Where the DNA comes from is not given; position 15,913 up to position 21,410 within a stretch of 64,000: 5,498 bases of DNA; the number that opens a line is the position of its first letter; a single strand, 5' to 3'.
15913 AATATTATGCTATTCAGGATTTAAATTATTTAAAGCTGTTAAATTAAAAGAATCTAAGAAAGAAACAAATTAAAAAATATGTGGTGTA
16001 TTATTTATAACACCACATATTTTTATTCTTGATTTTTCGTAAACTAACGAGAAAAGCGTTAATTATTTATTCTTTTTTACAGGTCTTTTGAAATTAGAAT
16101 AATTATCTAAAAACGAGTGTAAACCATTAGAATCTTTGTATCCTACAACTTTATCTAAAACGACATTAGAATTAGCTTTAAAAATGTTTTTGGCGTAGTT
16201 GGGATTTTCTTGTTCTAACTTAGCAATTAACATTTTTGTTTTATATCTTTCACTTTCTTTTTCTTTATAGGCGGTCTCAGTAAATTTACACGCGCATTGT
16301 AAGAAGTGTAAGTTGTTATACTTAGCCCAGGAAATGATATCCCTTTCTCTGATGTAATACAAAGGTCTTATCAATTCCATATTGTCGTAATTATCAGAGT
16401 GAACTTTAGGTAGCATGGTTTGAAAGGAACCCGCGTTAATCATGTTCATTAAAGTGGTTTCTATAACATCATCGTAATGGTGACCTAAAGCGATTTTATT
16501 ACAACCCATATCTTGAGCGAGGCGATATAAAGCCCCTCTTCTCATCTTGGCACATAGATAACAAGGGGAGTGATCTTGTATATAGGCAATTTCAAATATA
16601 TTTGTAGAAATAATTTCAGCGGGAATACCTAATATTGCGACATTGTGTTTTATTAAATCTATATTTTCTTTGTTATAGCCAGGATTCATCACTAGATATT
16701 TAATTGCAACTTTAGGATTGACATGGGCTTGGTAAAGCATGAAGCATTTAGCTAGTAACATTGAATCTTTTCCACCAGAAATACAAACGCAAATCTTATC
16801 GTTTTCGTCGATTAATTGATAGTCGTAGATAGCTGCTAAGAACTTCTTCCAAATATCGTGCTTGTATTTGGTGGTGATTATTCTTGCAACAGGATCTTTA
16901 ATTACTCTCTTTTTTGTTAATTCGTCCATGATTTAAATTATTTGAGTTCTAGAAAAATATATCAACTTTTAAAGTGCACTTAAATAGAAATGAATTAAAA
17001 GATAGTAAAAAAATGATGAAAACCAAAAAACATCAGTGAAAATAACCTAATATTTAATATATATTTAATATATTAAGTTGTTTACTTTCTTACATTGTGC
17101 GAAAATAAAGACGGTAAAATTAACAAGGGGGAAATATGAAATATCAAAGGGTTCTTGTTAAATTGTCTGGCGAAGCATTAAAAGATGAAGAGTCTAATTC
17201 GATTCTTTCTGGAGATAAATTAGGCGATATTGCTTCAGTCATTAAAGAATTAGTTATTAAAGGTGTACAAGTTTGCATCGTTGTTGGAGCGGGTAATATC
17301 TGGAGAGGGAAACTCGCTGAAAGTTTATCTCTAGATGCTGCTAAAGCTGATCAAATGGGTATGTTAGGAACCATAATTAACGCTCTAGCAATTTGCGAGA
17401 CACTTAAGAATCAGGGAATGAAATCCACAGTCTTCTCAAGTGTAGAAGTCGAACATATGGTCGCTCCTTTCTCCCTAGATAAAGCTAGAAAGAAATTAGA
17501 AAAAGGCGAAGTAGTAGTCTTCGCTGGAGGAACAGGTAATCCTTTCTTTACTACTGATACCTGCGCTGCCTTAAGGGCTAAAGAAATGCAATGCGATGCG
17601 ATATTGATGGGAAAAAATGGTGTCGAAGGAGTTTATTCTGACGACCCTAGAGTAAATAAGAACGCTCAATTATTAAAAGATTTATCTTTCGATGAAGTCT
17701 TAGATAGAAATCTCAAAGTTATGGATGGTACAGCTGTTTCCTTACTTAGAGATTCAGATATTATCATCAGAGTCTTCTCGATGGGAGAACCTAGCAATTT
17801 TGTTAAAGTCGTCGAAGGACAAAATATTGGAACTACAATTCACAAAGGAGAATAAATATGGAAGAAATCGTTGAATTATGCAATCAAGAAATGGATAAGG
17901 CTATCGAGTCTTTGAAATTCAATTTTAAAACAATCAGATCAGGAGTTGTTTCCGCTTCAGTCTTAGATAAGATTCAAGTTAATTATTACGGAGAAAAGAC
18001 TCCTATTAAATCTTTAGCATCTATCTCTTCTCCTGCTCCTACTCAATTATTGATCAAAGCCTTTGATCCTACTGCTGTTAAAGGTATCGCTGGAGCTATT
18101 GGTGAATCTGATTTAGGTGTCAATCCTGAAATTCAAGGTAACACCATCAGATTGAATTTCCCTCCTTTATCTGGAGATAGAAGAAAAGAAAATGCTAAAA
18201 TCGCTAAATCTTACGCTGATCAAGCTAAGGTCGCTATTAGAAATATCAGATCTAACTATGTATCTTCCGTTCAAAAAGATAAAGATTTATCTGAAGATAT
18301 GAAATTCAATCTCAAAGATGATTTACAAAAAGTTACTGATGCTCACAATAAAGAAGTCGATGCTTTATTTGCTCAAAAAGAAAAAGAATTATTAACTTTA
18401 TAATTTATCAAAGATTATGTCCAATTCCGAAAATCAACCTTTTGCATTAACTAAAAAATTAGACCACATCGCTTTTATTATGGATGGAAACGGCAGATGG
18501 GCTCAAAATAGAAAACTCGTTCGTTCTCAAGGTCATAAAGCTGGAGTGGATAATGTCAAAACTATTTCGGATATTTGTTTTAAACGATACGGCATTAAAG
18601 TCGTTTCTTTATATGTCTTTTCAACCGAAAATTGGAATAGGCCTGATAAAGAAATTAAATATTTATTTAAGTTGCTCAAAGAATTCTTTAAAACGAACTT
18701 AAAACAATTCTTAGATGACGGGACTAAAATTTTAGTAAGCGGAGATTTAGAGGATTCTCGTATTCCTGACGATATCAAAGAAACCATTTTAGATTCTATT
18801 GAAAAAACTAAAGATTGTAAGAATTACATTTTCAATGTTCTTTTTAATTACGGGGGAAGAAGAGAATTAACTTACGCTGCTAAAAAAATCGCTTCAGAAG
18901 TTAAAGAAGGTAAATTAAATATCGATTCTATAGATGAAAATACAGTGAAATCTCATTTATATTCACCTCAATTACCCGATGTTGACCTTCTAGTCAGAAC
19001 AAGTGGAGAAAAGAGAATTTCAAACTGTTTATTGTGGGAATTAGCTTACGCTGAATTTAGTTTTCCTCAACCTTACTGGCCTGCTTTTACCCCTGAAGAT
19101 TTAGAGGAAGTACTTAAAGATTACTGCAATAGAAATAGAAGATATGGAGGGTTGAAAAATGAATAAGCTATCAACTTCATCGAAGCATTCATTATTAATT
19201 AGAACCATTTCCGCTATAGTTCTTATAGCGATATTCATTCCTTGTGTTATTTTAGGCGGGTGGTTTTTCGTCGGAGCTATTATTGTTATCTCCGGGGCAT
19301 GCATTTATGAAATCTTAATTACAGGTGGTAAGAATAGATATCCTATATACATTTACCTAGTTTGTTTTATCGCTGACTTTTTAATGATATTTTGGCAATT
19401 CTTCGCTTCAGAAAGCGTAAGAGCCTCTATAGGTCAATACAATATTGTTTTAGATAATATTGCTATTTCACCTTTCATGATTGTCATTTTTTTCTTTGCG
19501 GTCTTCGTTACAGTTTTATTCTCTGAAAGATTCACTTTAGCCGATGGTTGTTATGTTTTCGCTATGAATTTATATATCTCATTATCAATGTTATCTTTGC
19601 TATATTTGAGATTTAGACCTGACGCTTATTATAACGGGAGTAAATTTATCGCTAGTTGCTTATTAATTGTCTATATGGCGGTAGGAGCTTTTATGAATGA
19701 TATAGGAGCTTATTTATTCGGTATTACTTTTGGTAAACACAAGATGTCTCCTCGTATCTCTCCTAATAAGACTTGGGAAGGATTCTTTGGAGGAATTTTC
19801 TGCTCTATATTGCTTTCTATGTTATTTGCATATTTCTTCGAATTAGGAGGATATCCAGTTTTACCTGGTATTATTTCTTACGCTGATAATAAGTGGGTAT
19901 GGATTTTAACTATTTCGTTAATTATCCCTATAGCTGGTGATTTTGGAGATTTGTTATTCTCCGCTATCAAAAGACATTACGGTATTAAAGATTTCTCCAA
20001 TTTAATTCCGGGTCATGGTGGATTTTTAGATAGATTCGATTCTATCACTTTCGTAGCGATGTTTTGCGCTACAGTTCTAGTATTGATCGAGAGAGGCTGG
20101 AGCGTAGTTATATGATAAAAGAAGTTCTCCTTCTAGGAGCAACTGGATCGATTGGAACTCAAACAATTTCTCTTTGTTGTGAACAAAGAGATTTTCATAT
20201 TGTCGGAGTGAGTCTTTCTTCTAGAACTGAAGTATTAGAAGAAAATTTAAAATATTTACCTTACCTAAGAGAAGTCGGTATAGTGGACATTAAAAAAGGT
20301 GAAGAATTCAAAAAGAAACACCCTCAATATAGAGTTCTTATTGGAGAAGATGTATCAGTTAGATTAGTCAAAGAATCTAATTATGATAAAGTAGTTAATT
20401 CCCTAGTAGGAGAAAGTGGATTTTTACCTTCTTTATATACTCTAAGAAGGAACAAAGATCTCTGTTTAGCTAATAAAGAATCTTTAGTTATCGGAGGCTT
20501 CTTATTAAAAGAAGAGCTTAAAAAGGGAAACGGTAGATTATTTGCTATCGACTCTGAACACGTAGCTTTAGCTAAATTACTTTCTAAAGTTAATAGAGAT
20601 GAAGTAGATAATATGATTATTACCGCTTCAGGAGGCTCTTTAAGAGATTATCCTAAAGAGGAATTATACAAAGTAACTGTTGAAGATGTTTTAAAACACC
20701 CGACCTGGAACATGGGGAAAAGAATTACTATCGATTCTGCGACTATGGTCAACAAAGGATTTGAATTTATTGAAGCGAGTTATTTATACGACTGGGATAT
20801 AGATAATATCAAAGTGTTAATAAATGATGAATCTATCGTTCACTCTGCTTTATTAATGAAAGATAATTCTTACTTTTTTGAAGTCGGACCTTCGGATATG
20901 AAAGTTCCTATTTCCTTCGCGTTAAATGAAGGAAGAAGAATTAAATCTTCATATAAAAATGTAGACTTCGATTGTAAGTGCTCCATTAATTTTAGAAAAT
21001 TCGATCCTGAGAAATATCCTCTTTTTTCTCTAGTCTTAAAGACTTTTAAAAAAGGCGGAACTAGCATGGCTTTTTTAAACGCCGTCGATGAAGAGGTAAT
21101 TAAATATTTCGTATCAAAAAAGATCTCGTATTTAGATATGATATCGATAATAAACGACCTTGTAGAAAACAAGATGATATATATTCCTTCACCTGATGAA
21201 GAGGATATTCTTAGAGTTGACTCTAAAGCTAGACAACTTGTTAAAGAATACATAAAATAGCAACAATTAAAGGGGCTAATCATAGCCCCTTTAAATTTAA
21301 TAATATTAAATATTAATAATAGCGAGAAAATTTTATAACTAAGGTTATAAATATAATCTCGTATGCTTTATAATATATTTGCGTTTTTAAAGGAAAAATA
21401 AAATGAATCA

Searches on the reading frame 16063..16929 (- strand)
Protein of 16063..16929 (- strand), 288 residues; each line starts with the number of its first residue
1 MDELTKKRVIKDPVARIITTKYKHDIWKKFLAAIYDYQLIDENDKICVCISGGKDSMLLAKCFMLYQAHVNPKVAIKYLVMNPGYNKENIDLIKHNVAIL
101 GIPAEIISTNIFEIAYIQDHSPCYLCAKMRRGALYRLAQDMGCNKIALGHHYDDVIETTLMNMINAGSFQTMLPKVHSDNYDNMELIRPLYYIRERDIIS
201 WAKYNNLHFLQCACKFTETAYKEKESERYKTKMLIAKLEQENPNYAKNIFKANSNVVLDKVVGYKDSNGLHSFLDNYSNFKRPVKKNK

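Call 78: search_protein_families(library=pfam, proteins=[window:16063-16929:-], max_evalue=0.00001)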
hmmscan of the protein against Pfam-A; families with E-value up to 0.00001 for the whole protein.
window:16063-16929:- (288 aa): 1 family
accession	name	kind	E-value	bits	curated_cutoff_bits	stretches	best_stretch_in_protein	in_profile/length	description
PF01171.26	ATP_bind_3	-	1.9e-16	60.8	27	1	45-210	1-164/182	PP-loop family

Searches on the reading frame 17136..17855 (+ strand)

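Call 78: search_protein_families(library=pfam, proteins=[window:17136-17855:+], max_evalue=0.00001)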
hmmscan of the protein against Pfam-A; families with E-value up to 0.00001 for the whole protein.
window:17136-17855:+ (239 aa): 1 family
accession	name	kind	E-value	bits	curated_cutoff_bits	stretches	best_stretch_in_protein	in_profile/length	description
PF00696.33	AA_kinase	-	1.3e-35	123.7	24.9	1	5-215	2-234/234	Amino acid kinase family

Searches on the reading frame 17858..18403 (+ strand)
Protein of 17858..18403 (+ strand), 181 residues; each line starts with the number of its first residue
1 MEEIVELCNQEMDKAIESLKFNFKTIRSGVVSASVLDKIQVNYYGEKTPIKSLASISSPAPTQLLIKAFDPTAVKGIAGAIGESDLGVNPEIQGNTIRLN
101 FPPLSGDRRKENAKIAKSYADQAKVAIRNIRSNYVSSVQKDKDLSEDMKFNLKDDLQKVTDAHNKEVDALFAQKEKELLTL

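Call 78: search_protein_families(library=pfam, proteins=[window:17858-18403:+], max_evalue=0.00001)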
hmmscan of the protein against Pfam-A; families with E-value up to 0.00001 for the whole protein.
window:17858-18403:+ (181 aa): 1 family
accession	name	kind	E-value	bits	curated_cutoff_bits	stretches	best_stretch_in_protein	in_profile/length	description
PF01765.24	RRF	-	6.5e-53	179.4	29.7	1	20-179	2-164/164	Ribosome recycling factor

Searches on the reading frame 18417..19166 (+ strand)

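Call 78: search_protein_families(library=pfam, proteins=[window:18417-19166:+], max_evalue=0.00001)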
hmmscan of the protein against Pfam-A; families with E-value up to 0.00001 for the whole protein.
window:18417-19166:+ (249 aa): 1 family
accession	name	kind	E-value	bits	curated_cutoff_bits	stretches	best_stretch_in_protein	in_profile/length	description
PF01255.24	Prenyltransf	-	3.4e-73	246.3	27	1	21-244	1-219/219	Putative undecaprenyl diphosphate synthase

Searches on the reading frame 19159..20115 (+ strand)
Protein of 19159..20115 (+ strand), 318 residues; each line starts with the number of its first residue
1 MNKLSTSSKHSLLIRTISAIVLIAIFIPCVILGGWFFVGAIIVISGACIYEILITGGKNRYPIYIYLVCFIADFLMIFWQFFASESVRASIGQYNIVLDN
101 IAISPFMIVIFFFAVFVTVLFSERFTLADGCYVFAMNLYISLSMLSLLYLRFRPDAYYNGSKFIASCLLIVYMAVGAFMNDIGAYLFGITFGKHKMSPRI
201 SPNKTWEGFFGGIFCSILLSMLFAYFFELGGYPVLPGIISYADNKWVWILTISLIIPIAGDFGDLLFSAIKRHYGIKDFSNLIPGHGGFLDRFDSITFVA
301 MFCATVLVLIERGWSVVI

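Call 78: search_protein_families(library=pfam, proteins=[window:19159-20115:+], max_evalue=0.00001)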
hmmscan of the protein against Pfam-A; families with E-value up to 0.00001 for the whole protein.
window:19159-20115:+ (318 aa): 1 family
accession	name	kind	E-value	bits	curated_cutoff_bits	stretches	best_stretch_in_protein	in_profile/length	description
PF01148.25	CTP_transf_1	-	2.8e-52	178.6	24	1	14-308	2-262/264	Cytidylyltransferase family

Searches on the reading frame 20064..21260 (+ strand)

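Call 78: search_protein_families(library=pfam, proteins=[window:20064-21260:+], max_evalue=0.00001)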
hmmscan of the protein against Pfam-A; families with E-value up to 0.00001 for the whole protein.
window:20064-21260:+ (398 aa): 3 families
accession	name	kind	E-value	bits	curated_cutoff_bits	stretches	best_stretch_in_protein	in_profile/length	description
PF08436.17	DXP_redisom_C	-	1.1e-33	115.7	26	1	160-242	2-84/84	1-deoxy-D-xylulose 5-phosphate reductoisomerase C-terminal domain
PF02670.22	DXP_reductoisom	-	3.3e-23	83.2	21.7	1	21-145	1-129/129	1-deoxy-D-xylulose 5-phosphate reductoisomerase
PF13288.12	DXPR_C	-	5.1e-22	78.8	27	1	275-391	2-114/115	DXP reductoisomerase C-terminal domain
